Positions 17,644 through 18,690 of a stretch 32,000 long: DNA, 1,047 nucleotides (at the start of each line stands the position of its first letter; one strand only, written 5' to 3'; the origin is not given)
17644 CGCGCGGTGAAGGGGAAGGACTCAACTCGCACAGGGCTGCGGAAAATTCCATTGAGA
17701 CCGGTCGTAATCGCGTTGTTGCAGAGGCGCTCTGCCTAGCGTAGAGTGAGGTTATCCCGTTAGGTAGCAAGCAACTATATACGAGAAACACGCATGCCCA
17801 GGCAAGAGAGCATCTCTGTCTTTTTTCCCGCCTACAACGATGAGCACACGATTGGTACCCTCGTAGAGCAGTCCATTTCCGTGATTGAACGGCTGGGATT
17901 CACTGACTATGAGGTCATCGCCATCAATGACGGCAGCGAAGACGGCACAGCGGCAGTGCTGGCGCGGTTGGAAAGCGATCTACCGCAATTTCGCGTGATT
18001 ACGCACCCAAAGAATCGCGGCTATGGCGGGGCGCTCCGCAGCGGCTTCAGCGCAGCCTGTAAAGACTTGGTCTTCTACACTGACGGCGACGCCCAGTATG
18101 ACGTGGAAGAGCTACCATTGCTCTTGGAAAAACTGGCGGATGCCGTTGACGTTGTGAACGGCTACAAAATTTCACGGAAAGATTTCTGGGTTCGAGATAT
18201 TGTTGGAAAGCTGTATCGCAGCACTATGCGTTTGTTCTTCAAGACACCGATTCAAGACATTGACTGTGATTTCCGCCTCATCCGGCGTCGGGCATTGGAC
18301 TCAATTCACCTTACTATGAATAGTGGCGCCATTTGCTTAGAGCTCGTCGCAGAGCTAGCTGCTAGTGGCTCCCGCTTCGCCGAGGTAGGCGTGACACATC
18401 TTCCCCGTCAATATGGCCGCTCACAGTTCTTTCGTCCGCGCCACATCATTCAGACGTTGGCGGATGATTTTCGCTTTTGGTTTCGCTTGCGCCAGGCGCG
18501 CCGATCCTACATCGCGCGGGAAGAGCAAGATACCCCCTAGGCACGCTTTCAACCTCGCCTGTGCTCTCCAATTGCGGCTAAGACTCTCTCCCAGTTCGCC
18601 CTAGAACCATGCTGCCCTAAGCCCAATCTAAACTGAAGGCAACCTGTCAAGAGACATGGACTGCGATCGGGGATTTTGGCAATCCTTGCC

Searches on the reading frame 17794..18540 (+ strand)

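Call 45: search_protein_families(library=pfam, proteins=[window:17794-18540:+], max_evalue=0.001)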
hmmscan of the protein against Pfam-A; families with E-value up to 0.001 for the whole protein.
window:17794-18540:+ (248 aa): 2 families
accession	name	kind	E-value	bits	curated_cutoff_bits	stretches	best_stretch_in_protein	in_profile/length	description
PF00535.33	Glycos_transf_2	-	3e-27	96.1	23.3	1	8-169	1-165/168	Glycosyl transferase family 2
PF13641.12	Glyco_tranf_2_3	-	4.2e-07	30.7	27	1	7-149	3-140/230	Glycosyltransferase like family 2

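Call 47: search_protein_families(library=ncbifam, proteins=[window:17794-18540:+], max_evalue=0.01)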
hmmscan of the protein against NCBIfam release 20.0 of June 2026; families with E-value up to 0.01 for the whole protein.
window:17794-18540:+ (248 aa): 17 families
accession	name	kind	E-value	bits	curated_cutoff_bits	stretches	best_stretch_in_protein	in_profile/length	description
NF007986.1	PRK10714.1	equivalog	5.9e-25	87.9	529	1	5-212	6-210/316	undecaprenyl-phosphate 4-deoxy-4-formamido-L-arabinose transferase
TIGR03937.1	PgaC_IcaA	equivalog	7.2e-20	71.3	422.3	1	4-119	44-155/407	poly-beta-1,6-N-acetyl-D-glucosamine synthase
NF047588.1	GlcsyltransPgfSStrep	equivalog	1.9e-18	66.7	500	1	7-171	3-167/308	glycosyltransferase PgfS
TIGR04182.1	glyco_TIGR04182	equivalog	2.3e-14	53.5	325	1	7-209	2-197/293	S-layer glycoprotein N-glycosyltransferase AglJ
NF058614.1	PPMAGASynPpgS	equivalog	3.9e-14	52.6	370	1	9-211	4-205/226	polyprenyl-phospho-N-acetylgalactosaminyl synthase PpgS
NF041391.1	DPhHxTase_Halo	equivalog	4.7e-14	51.9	375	1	13-201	3-182/213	dolichyl-phosphate hexose transferase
NF047683.1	TeichurnBiosyTuaG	equivalog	8.4e-10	38.7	400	1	2-109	3-106/252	teichuronic acid biosynthesis protein TuaG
NF010496.0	PRK13915.1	equivalog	2.2e-09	36.9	262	1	4-101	30-128/307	glucosyl-3-phosphoglycerate synthase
NF007482.0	PRK10073.1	equivalog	2.6e-09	36.5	423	1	3-120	4-117/334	glycosyltransferase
NF041875.1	EPS_EpsD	equivalog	3e-08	33.5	370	1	7-104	1-94/325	exopolysaccharide biosynthesis glycosyltransferase EpsD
TIGR03965.1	mycofact_glyco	equivalog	4.3e-07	29.2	280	1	2-118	71-184/467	mycofactocin biosynthesis glycosyltransferase MftF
TIGR04283.1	glyco_like_mftF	equivalog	9.5e-06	25.4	182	1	7-130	1-115/221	TIGR04283 family arsenosugar biosynthesis glycosyltransferase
NF050050.1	ProtGlycPglI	equivalog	1.3e-05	24.8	500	1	6-130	3-124/306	GalNAc(5)-diNAcBac-PP-undecaprenol beta-1,3-glucosyltransferase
NF053739.1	GlytfEpsEBac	equivalog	1.6e-05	24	450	1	7-128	3-117/265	glycosyltransferase EpsE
TIGR03469.1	HpnB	hypoth_equivalog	9e-05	21.7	379.25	1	7-116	46-162/386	hopene-associated glycosyltransferase HpnB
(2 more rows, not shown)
